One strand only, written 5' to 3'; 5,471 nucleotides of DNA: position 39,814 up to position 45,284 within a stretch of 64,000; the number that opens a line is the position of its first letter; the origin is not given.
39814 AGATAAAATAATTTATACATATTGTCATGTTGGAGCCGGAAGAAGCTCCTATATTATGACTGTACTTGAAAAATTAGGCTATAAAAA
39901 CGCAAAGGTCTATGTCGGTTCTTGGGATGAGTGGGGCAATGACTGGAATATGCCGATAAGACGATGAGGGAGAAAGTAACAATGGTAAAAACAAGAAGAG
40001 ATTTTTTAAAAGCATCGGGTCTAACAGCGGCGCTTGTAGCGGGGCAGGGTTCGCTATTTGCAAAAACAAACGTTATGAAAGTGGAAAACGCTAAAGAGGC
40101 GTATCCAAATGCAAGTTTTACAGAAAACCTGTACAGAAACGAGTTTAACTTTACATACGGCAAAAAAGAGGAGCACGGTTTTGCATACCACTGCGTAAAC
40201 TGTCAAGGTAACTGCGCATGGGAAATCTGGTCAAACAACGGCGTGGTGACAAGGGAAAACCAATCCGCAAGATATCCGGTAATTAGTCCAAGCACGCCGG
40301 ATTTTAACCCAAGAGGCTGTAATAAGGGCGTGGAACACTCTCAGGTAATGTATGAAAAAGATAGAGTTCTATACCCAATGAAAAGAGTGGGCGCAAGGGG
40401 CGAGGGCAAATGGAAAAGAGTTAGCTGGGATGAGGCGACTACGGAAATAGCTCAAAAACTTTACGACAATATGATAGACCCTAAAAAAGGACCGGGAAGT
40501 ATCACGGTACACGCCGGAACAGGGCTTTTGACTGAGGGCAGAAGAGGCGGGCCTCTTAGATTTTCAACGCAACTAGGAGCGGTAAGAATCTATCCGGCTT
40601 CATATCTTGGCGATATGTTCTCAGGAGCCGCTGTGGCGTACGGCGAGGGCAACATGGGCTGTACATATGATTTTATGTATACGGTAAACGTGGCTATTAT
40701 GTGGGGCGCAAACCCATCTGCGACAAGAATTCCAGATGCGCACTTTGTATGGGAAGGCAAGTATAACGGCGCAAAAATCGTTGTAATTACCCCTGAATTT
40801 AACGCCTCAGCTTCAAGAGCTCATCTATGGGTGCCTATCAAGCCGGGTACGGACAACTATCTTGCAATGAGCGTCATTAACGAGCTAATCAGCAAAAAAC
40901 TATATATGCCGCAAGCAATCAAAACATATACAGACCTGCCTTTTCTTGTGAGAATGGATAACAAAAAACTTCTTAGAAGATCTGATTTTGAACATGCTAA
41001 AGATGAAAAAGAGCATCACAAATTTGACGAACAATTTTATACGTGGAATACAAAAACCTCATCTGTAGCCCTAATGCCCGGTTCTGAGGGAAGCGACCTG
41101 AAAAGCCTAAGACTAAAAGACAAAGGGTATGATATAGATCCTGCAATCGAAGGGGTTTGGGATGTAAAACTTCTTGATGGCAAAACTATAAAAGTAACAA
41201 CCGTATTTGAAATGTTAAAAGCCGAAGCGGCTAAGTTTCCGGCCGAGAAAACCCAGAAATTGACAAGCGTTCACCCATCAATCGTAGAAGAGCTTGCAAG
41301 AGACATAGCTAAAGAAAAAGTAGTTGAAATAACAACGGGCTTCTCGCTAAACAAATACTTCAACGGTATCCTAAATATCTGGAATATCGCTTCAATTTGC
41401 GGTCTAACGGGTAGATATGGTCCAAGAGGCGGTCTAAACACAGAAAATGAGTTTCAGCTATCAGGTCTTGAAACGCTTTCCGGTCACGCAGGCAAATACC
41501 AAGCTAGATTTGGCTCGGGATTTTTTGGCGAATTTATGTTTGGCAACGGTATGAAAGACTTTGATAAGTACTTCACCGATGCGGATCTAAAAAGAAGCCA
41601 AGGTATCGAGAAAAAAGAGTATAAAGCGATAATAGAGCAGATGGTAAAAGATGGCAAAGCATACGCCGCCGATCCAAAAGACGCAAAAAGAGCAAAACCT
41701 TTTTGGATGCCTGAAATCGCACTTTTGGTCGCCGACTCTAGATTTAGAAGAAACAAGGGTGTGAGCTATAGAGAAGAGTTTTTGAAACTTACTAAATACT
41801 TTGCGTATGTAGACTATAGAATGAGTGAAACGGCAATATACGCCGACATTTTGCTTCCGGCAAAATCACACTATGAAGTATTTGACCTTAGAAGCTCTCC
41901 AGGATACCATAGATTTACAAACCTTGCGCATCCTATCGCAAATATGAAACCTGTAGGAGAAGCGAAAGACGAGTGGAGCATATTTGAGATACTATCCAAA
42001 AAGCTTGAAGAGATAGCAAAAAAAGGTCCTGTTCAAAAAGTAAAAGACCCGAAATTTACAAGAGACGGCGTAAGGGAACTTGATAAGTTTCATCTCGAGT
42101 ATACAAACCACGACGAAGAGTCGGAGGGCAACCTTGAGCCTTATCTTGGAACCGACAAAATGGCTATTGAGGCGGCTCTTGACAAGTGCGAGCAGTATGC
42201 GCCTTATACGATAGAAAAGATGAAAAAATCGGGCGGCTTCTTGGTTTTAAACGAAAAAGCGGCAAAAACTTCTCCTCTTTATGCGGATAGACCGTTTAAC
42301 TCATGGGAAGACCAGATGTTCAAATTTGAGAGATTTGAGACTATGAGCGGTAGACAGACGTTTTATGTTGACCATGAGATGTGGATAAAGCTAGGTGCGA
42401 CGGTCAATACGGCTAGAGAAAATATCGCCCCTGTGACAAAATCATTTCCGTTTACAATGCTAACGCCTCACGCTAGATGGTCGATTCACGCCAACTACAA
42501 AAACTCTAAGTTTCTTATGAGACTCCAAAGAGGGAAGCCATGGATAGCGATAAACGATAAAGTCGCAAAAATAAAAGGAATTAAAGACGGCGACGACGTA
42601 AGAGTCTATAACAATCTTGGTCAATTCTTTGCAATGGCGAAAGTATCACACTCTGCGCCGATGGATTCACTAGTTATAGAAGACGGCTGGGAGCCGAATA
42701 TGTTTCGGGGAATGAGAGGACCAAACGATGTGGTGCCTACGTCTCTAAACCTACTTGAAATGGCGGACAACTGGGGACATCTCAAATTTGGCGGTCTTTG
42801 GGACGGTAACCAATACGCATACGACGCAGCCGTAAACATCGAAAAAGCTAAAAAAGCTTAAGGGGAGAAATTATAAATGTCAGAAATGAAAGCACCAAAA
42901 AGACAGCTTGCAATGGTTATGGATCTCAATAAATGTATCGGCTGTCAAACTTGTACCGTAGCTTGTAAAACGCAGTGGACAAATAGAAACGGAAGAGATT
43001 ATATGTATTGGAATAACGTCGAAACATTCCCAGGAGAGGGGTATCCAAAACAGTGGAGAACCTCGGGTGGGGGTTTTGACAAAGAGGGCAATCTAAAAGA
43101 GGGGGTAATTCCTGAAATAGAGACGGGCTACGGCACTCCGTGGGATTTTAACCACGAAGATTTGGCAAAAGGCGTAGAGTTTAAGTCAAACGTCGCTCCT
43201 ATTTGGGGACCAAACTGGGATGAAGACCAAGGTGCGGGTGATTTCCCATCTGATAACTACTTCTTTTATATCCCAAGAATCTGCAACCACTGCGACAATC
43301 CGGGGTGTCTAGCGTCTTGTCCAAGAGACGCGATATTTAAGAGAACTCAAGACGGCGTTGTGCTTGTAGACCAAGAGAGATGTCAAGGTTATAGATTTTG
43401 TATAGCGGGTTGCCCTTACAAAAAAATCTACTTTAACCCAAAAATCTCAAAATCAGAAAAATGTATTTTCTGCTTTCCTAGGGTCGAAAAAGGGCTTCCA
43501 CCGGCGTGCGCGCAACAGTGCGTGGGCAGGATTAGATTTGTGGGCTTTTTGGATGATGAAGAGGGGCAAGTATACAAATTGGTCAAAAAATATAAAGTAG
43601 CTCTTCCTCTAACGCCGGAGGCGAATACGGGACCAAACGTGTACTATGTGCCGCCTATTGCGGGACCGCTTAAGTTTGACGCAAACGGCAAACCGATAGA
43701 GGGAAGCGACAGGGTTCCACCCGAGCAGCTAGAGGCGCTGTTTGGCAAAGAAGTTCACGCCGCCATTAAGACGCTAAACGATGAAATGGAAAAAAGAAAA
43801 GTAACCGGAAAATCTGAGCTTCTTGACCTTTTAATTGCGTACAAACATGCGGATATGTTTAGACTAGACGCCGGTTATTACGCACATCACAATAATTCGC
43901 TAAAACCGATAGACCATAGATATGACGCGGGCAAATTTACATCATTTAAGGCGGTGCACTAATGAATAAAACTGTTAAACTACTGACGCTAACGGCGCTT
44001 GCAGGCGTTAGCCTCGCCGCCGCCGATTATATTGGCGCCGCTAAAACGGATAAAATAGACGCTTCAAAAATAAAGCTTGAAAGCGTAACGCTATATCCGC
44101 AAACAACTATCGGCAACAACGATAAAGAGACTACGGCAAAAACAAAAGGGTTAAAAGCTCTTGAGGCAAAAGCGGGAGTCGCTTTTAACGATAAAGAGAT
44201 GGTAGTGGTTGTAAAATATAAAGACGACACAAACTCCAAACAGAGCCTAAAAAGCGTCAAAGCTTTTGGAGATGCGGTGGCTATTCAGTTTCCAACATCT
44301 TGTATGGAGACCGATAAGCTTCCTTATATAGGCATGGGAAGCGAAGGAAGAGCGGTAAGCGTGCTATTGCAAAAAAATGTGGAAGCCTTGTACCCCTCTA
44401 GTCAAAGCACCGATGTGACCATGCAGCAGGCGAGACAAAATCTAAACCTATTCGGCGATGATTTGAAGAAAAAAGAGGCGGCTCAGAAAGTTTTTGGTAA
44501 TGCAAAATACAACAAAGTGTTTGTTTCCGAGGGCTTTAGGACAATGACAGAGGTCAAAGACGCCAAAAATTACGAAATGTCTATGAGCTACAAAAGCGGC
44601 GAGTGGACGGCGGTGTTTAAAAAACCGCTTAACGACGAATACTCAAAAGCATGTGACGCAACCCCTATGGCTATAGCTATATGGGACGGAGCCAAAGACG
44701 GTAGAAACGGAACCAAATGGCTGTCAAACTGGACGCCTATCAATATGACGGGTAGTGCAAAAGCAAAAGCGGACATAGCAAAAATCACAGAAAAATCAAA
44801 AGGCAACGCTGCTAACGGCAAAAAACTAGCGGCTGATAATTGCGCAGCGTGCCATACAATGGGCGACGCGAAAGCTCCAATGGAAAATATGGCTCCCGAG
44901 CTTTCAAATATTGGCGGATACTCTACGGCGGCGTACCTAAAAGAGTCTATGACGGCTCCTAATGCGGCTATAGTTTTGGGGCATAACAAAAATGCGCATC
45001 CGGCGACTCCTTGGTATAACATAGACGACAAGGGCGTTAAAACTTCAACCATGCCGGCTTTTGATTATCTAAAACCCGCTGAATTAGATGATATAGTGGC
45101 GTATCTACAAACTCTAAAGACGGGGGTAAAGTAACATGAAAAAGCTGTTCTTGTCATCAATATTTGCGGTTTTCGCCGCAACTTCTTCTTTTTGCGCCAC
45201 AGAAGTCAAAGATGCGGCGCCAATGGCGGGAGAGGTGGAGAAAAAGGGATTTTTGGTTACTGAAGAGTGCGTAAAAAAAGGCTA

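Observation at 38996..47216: Orphan NarG/SerA/EbdA-clade periplasmic molybdoenzyme operon led by a rhodanese, with no readable substrate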

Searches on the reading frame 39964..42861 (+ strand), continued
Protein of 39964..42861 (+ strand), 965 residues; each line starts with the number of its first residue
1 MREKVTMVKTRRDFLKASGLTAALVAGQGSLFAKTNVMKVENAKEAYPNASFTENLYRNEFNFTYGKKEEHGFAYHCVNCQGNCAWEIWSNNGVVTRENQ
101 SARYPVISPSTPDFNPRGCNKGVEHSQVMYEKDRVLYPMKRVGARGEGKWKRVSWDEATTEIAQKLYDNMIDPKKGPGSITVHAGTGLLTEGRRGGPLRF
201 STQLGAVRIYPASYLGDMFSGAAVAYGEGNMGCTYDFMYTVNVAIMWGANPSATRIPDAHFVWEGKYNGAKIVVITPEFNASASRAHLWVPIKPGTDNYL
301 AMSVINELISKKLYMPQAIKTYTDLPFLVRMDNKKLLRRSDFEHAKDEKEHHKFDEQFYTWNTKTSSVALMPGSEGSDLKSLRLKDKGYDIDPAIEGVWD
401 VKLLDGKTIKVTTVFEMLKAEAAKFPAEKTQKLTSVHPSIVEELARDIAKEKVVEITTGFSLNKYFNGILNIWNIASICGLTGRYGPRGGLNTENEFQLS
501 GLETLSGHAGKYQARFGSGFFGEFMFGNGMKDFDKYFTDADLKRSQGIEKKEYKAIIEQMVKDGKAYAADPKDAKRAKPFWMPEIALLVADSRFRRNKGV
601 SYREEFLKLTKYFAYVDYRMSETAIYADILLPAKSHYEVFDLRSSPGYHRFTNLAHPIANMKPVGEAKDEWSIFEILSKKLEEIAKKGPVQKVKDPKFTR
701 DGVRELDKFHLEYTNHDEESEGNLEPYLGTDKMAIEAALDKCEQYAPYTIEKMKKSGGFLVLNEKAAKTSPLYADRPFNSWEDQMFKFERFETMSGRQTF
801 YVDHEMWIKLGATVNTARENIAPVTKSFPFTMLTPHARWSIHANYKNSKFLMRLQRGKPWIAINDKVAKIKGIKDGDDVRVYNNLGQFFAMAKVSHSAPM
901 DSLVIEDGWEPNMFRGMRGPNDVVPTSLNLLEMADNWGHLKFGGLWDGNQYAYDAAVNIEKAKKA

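Call 64: find_encoding_contigs(protein=P0123, flank=7000, max_places=2)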
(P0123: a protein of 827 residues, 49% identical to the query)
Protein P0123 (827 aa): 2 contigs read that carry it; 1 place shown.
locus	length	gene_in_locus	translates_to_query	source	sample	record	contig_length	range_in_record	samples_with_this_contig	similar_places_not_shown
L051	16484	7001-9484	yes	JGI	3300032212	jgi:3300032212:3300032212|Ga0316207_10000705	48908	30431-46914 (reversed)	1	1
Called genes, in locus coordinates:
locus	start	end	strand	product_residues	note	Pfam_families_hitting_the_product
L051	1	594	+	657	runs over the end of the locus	PF14827:dCache_3, PF00672:HAMP, PF00015:MCPsignal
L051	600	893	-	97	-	-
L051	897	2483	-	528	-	PF07228:SpoIIE, PF13581:HATPase_c_2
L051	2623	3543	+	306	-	PF03625:DUF302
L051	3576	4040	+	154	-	PF02635:DsrE (weak)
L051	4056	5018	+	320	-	PF00753:Lactamase_B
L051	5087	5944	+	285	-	PF05661:DUF808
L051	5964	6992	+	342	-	PF00581:Rhodanese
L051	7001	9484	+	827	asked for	PF00384:Molybdopterin, PF01568:Molydop_binding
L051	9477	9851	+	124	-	-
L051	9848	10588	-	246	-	PF04338:DUF481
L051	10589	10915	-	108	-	PF03745:DUF309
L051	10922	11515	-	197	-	PF00578:AhpC-TSA (weak), PF02630:SCO1-SenC, PF13905:Thioredoxin_8 (weak)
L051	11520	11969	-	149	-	PF04314:LpqE-like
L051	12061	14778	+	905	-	PF22527:DEXQc_Suv3, PF00271:Helicase_C, PF12513:SUV3_C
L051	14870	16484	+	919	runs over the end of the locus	PF14827:dCache_3, PF00989:PAS, PF08448:PAS_4, PF13426:PAS_9, PF08447:PAS_3, PF00990:GGDEF, PF00563:EAL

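Call 65: find_encoding_contigs(protein=P0420, flank=7000, max_places=1)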
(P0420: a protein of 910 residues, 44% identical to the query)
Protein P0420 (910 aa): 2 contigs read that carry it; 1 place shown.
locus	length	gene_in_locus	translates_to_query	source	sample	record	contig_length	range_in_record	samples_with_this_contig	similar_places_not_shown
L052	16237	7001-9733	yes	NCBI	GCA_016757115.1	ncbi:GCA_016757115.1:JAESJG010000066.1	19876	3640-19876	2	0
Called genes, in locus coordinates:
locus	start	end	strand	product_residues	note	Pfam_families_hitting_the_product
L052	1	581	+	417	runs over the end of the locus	PF00012:HSP70, PF06723:MreB_Mbl (weak)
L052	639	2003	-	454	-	PF08521:2CSK_N (faint), PF26769:HAMP_PhoQ, PF00512:HisKA, PF02518:HATPase_c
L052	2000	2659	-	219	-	PF00072:Response_reg, PF00486:Trans_reg_C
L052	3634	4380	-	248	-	PF00072:Response_reg, PF00486:Trans_reg_C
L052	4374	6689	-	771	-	PF00512:HisKA, PF02518:HATPase_c, PF00072:Response_reg, PF01627:Hpt (faint)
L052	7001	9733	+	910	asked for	PF00384:Molybdopterin, PF01568:Molydop_binding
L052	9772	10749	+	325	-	PF12797:Fer4_2 (faint), PF12838:Fer4_7 (weak), PF13237:Fer4_10 (weak), PF13247:Fer4_11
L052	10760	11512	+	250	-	PF02613:Nitrate_red_del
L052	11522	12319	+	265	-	PF09459:EB_dh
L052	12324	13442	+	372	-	PF01656:CbiA, PF09140:MipZ (weak), PF10609:ParA, PF13614:AAA_31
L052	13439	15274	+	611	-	-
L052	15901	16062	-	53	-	-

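Call 66: find_encoding_contigs(protein=P0129, flank=7000, max_places=2)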
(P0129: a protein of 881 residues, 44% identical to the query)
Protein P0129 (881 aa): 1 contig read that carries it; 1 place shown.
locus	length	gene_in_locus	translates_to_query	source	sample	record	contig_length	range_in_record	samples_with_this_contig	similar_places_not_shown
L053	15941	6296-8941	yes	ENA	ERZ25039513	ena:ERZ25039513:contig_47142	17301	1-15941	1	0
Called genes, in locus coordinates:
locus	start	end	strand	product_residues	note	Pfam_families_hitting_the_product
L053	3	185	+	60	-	?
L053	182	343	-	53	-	-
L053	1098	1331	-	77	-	PF01266:DAO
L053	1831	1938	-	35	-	-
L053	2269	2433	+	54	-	-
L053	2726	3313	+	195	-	PF00581:Rhodanese (weak)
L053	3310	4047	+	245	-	-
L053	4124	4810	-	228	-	-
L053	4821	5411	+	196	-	PF04143:Sulf_transp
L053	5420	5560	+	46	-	-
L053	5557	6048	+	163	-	-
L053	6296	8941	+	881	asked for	PF00384:Molybdopterin, PF01568:Molydop_binding (weak)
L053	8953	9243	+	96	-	PF12797:Fer4_2 (weak)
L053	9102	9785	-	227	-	-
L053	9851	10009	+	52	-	-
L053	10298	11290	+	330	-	-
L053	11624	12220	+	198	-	PF10609:ParA (faint)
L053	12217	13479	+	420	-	-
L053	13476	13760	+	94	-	-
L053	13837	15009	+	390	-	PF00116:COX2, PF00115:COX1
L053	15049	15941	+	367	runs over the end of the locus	PF00115:COX1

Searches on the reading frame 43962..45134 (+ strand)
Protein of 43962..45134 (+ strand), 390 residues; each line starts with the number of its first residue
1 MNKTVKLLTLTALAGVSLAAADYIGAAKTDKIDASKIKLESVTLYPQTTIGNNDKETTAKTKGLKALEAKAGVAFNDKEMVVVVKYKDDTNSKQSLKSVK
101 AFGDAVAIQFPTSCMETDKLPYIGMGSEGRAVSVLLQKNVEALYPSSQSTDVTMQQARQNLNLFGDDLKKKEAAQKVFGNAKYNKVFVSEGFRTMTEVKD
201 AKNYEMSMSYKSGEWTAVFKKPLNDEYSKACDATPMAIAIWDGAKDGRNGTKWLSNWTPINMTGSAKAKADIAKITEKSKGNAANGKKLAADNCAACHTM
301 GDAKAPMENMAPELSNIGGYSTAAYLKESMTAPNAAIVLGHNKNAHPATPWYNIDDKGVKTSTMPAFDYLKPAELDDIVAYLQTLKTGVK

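Call 3: search_protein_families(library=pfam, proteins=[window:43962-45134:+], max_evalue=0.01)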
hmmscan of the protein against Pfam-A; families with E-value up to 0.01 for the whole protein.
window:43962-45134:+ (390 aa): 4 families
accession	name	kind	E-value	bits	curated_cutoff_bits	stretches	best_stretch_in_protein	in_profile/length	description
PF09459.16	EB_dh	-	1.2e-15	58.6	33.3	1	34-251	9-234/236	Ethylbenzene dehydrogenase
PF00034.26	Cytochrom_C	-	8.5e-14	53.1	21.3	1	283-386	1-90/90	Cytochrome c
PF13442.11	Cytochrome_CBB3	-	8.6e-08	32.8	27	1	282-382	2-68/68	Cytochrome C oxidase, cbb3-type, subunit III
PF14495.11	Cytochrom_C550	-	0.0075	16.4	27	0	278-305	21-48/136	Cytochrome c-550 domain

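Call 4: search_protein_families(library=ncbifam, proteins=[window:43962-45134:+], max_evalue=0.01)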
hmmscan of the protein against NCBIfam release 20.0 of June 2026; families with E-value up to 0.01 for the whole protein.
window:43962-45134:+ (390 aa): 8 families
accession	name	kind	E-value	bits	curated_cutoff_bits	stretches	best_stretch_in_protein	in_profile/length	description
TIGR03477.1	DMSO_red_II_gam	subfamily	9e-19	67.6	169.85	1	64-261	46-205/206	DMSO reductase family type II enzyme, heme b subunit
TIGR02603.1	CxxCH_TIGR02603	domain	2.8e-07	30.6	68.15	1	281-342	1-59/134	putative heme-binding domain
TIGR04485.1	thiosulf_SoxX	equivalog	1.1e-06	29.3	61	1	293-385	4-78/78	sulfur oxidation c-type cytochrome SoxX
NF042980.1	EthbenzDh_ebdC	equivalog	2.6e-05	23.7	400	1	180-255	123-204/214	ethylbenzene dehydrogenase subunit gamma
TIGR00782.1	ccoP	equivalog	4.1e-05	23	179.95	0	275-315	195-234/285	cytochrome-c oxidase, cbb3-type subunit III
NF050122.1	bc1_QcrC_actin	exception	0.00021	20.7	200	1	272-317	128-172/253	cytochrome bc1 complex diheme cytochrome c subunit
NF045774.1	cytochro_C551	exception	0.0011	19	118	1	273-324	29-76/110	cytochrome c551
NF045930.1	Cytc6PetJCyano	equivalog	0.0016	18.3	135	0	281-302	26-47/110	cytochrome c6 PetJ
